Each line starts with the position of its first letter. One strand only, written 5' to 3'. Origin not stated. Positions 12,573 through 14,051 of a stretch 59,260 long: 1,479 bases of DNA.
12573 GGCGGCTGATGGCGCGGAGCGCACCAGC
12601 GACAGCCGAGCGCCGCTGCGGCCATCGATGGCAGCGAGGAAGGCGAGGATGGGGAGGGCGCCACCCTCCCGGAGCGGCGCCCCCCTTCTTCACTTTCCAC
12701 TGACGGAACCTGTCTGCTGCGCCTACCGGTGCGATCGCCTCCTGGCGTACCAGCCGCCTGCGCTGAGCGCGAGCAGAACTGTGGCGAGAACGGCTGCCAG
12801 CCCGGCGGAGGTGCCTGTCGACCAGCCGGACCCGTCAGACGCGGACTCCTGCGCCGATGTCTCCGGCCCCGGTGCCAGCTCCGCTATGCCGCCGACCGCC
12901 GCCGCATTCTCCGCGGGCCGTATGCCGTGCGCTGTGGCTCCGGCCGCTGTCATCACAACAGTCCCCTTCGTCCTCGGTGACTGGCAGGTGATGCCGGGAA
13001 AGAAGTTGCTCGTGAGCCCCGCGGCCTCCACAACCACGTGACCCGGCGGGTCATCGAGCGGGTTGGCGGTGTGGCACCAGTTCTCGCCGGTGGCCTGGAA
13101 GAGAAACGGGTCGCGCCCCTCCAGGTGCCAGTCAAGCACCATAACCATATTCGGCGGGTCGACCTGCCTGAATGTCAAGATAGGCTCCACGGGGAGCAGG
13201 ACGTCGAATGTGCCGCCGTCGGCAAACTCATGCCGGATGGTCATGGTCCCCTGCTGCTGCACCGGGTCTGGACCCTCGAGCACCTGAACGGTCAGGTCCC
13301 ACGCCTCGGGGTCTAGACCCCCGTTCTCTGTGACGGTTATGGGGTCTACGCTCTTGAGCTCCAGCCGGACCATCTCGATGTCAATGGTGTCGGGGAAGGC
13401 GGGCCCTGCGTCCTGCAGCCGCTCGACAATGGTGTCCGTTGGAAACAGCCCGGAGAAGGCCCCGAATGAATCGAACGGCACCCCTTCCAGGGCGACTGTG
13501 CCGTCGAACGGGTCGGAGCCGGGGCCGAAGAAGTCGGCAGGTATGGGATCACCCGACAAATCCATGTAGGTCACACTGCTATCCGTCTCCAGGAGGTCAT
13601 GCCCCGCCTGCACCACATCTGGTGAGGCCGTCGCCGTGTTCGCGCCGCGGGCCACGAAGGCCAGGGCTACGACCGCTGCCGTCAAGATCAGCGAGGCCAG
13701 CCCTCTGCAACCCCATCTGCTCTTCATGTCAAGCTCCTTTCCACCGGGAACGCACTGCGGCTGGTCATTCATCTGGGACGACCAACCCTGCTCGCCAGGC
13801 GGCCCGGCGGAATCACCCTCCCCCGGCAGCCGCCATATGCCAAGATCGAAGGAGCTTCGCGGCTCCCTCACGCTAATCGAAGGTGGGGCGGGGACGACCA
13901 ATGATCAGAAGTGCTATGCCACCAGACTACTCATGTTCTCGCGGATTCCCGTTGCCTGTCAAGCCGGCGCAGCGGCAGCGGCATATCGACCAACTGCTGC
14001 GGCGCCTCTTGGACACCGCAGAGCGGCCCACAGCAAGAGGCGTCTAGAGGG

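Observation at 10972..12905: Shared C-terminal VGG(I/V)AEL-linker-TM-WYxRRR tail on two unrelated secreted proteins: candidate sorting signal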

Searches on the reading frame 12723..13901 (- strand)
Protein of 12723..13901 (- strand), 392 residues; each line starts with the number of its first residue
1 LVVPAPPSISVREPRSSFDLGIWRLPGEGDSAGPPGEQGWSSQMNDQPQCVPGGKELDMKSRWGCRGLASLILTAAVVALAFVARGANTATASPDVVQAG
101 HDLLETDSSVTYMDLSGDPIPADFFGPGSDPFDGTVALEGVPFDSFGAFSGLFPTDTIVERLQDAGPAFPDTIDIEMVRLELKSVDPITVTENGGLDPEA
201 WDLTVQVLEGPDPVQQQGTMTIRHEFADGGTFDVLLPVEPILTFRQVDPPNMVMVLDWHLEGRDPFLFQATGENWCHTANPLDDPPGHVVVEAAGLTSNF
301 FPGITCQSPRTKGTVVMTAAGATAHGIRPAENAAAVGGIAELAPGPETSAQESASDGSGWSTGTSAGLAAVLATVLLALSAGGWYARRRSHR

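Call 3: search_protein_families(library=ncbifam, proteins=[window:12723-13901:-], max_evalue=10)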
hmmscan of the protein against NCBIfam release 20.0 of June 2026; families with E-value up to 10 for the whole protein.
window:12723-13901:- (392 aa): 0 families

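Call 4: search_protein_families(library=pfam, proteins=[window:12723-13901:-], max_evalue=10)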
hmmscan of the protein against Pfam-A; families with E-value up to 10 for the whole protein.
window:12723-13901:- (392 aa): 0 families

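Call 65: search_protein_families(library=padloc, proteins=[window:12723-13727:-], max_evalue=0.01)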
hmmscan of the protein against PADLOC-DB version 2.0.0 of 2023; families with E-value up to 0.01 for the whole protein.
window:12723-13727:- (334 aa): 0 families

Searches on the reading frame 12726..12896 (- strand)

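Call 3: search_protein_families(library=ncbifam, proteins=[window:12726-12896:-], max_evalue=10)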
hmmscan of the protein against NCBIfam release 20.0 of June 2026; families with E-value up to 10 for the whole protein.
seq(57 aa): 4 families
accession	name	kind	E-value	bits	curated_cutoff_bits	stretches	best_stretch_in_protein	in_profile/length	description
TIGR01167.1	LPXTG_anchor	domain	0.0046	17.6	15.9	1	26-54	4-31/34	LPXTG cell wall anchor domain-containing protein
NF045638.1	Mrt_dep_phytase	exception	0.044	12.5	440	1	10-55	386-429/430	myxosortase-dependent phytase-like phosphatase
NF006003.0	PRK08133.1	equivalog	0.12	11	522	1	19-48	77-106/396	O-succinylhomoserine sulfhydrylase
NF058571.1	GVDTG_CTERM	domain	0.79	10.1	29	1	27-54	18-44/44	GVDTG sorting domain-containing protein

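Call 4: search_protein_families(library=pfam, proteins=[window:12726-12896:-], max_evalue=10)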
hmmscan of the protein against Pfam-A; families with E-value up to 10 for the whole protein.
seq(57 aa): 1 family
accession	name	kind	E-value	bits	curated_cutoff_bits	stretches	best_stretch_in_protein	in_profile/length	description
PF00746.26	Gram_pos_anchor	-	0.11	12.9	20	1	26-54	11-39/43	LPXTG cell wall anchor motif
